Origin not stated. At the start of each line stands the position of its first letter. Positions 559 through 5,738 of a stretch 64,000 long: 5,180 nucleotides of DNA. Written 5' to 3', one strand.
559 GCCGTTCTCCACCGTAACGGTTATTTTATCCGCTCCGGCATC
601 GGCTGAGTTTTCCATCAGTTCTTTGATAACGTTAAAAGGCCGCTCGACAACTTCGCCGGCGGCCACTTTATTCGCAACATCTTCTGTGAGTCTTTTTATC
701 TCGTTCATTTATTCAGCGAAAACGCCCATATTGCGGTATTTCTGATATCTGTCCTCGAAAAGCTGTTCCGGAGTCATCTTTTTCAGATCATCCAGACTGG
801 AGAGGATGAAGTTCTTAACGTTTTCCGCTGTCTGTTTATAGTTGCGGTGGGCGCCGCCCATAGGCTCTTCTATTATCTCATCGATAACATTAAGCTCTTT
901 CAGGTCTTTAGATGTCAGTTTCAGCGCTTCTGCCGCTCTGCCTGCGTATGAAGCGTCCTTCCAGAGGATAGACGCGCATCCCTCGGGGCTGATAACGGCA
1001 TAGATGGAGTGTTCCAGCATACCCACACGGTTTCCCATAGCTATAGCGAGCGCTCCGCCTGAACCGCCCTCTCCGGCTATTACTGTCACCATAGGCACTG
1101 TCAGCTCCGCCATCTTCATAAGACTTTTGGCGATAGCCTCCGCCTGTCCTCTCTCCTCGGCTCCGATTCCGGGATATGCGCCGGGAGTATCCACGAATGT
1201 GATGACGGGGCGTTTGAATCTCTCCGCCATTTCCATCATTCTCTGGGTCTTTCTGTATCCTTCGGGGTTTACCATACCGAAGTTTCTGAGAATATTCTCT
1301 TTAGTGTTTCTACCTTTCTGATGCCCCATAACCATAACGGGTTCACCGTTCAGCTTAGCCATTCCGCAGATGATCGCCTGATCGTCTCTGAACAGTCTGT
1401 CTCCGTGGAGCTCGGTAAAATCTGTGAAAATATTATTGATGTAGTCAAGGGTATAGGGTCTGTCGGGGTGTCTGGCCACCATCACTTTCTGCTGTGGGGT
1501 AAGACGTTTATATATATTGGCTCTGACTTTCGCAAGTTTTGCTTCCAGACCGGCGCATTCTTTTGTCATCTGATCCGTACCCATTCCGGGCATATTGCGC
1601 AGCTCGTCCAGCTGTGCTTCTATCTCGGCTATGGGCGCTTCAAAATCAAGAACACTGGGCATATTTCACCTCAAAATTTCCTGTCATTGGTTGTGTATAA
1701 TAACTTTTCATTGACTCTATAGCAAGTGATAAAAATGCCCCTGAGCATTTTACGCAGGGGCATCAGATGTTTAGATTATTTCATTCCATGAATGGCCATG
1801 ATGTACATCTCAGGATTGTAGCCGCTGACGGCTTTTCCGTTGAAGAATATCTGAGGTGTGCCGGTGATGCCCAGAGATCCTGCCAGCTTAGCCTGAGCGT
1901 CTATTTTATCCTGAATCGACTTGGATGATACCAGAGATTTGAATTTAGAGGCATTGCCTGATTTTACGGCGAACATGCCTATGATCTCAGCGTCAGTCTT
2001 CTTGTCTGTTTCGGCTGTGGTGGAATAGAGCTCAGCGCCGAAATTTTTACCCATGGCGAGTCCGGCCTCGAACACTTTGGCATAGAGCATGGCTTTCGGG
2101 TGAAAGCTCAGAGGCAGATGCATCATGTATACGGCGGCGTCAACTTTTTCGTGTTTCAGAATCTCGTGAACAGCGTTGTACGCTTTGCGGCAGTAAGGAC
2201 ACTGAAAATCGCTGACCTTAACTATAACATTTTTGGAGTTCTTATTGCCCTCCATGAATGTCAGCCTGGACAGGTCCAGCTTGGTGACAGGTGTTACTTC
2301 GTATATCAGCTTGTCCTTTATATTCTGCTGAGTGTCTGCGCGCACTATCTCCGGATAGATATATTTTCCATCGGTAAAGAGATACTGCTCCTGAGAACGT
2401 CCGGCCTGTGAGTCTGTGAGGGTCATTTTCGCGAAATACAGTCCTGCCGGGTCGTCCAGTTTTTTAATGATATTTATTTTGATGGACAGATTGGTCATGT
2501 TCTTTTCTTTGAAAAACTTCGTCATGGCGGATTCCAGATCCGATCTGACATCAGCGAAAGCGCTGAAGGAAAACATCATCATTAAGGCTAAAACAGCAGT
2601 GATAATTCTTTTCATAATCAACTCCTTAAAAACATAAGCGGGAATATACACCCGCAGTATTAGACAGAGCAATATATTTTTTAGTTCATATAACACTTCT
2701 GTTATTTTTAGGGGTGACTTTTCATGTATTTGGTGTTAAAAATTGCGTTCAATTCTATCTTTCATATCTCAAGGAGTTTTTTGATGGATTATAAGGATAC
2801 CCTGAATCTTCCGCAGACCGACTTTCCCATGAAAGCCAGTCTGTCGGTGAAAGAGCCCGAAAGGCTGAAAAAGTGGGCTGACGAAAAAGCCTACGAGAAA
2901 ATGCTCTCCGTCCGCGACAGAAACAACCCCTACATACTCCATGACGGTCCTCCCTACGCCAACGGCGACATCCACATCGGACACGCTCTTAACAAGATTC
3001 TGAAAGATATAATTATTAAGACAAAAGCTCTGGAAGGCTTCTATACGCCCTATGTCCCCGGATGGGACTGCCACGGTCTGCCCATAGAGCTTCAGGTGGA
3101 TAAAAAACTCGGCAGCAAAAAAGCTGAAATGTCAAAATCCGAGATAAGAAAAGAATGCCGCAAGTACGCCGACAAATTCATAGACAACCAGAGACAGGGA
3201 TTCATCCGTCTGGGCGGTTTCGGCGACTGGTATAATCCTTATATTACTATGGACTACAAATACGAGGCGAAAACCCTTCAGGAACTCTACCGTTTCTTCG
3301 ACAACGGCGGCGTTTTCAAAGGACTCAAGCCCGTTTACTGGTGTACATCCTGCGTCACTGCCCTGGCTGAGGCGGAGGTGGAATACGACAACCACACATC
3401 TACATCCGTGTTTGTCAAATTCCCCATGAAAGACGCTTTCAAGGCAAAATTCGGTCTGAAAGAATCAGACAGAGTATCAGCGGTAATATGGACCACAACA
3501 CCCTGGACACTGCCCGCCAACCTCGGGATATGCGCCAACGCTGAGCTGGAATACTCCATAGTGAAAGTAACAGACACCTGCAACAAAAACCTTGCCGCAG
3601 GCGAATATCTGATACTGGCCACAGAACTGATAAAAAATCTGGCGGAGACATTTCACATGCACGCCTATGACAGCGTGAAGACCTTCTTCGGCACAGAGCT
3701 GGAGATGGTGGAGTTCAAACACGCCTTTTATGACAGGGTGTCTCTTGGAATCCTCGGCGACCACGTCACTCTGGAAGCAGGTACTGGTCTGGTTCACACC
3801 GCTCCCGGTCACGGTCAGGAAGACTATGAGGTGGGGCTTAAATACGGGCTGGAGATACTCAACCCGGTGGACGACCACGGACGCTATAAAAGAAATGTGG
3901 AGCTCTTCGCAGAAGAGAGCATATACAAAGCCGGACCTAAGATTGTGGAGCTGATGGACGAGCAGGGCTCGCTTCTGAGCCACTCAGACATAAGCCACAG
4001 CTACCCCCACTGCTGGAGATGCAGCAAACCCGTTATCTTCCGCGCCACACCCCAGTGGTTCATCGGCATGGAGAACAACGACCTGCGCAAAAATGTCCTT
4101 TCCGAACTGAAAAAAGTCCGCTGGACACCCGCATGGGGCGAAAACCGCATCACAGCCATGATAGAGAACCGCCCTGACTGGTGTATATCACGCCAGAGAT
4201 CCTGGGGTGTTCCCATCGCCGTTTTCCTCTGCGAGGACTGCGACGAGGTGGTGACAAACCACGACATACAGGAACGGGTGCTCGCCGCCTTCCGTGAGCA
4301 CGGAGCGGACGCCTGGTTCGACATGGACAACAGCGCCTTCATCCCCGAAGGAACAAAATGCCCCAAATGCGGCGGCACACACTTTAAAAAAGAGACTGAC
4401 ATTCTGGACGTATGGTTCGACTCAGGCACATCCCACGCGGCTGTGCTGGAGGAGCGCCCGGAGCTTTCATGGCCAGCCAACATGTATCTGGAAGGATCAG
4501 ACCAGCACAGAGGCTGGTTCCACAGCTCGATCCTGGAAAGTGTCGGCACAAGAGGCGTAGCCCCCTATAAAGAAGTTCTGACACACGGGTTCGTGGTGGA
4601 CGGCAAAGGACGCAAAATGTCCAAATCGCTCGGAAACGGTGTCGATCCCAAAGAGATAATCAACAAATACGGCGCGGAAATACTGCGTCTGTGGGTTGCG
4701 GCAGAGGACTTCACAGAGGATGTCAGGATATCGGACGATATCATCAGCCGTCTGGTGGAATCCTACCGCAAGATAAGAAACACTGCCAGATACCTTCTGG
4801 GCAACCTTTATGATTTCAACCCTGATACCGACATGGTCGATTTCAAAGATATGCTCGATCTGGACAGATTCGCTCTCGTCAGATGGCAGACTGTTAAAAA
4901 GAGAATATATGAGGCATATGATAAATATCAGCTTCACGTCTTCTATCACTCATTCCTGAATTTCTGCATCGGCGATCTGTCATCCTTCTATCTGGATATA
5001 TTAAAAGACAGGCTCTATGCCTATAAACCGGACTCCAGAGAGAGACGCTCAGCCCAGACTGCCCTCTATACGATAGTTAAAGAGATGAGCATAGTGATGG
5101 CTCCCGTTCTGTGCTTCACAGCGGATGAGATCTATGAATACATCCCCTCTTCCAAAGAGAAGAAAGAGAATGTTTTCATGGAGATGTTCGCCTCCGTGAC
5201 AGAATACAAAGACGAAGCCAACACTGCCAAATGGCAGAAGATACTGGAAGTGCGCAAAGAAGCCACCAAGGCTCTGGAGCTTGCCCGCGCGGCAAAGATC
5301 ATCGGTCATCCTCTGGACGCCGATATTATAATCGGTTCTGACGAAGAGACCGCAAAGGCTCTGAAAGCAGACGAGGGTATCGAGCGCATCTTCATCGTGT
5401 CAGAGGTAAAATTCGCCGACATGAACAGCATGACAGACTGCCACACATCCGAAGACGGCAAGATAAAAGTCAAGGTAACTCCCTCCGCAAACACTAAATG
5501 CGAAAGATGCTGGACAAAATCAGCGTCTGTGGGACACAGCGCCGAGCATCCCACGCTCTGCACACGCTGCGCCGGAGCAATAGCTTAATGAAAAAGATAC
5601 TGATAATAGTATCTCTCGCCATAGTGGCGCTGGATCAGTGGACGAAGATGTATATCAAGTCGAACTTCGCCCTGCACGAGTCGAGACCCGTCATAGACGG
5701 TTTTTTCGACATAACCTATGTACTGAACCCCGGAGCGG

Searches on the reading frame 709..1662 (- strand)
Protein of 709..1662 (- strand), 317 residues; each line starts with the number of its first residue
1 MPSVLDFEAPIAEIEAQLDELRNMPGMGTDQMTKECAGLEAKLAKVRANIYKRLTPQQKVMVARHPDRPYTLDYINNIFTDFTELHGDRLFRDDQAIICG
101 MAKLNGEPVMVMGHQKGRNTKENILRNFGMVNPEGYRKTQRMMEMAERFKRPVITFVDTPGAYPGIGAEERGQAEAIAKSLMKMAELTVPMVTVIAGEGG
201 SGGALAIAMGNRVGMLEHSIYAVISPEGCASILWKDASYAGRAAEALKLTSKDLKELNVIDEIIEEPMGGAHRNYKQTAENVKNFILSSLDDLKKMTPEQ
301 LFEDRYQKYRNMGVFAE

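Call 103: search_protein_families(library=pfam, proteins=[window:709-1662:-], max_evalue=0.00001)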
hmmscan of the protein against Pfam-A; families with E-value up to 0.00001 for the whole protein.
window:709-1662:- (317 aa): 2 families
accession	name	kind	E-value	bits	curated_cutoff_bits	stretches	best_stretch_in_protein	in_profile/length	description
PF03255.19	ACCA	-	1.3e-148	494.7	23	1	5-313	2-310/310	Acetyl co-enzyme A carboxylase carboxyltransferase-like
PF01039.27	Carboxyl_trans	-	1.3e-21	77.3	22.3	1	95-257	282-434/493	Carboxyl transferase domain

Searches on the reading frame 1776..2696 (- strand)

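Call 103: search_protein_families(library=pfam, proteins=[window:1776-2696:-], max_evalue=0.00001)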
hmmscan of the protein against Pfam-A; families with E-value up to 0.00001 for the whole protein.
window:1776-2696:- (306 aa): 4 families
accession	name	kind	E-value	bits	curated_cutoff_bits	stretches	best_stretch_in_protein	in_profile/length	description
PF13462.12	Thioredoxin_4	-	3.4e-13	50.6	23.2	1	148-292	7-152/165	Thioredoxin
PF01323.26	DSBA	-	2.1e-12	47.7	25.6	1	158-293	2-180/191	DSBA-like thioredoxin domain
PF13098.12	Thioredoxin_2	-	9.6e-07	29.6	27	1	152-296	3-97/104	Thioredoxin-like domain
PF13192.12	Thioredoxin_3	-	8.3e-06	26.2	24.8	0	159-190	3-34/76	Thioredoxin domain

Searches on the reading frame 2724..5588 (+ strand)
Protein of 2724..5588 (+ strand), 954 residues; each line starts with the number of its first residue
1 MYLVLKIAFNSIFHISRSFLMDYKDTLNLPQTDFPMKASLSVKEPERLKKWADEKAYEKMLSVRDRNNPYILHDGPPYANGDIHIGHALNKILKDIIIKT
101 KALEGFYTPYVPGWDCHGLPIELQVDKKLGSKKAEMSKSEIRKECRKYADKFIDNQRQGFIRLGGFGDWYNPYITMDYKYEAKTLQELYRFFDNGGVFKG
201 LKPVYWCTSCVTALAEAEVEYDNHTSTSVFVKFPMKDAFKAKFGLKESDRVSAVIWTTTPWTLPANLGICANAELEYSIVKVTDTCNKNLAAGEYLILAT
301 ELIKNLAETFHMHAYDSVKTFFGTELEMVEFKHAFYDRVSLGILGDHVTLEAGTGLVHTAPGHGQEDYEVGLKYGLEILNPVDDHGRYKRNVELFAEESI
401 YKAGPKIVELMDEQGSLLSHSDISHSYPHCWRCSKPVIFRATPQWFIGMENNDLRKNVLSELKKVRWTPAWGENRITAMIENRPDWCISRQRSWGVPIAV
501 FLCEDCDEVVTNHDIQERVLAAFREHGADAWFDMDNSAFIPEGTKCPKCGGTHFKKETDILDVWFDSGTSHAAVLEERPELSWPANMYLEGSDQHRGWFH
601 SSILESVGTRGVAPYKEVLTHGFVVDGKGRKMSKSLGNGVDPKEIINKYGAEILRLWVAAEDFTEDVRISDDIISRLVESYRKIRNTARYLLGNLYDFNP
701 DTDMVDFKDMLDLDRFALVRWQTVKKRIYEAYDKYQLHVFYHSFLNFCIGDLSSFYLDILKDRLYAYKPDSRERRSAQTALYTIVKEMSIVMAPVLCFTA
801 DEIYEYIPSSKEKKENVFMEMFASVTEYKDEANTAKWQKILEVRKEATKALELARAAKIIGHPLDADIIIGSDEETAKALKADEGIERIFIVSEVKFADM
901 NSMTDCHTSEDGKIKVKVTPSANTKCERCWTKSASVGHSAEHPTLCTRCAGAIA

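Call 103: search_protein_families(library=pfam, proteins=[window:2724-5588:+], max_evalue=0.00001)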
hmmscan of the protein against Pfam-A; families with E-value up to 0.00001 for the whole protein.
window:2724-5588:+ (954 aa): 6 families
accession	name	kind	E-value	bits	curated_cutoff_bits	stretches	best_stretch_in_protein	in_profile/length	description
PF00133.28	tRNA-synt_1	-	1.1e-144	482.7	22.7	1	47-670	2-414/414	tRNA synthetases class I (I, L, M and V)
PF08264.19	Anticodon_1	-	4e-26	92.1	25.1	1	714-869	1-147/148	Anticodon-binding domain of tRNA ligase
PF09334.17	tRNA-synt_1g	-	1.8e-22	80.1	20.1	2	77-219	8-135/391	tRNA synthetases class I (M)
PF01921.24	tRNA-synt_1f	-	1.2e-07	31.4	27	1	620-687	271-338/360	tRNA synthetases class I (K)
PF06827.20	zf-FPG_IleRS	-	1.9e-07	31.2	21.3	1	925-950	3-28/30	Zinc finger found in FPG and IleRS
PF01406.26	tRNA-synt_1e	-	1.4e-06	28.4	27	0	617-675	239-297/301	tRNA synthetases class I (C) catalytic domain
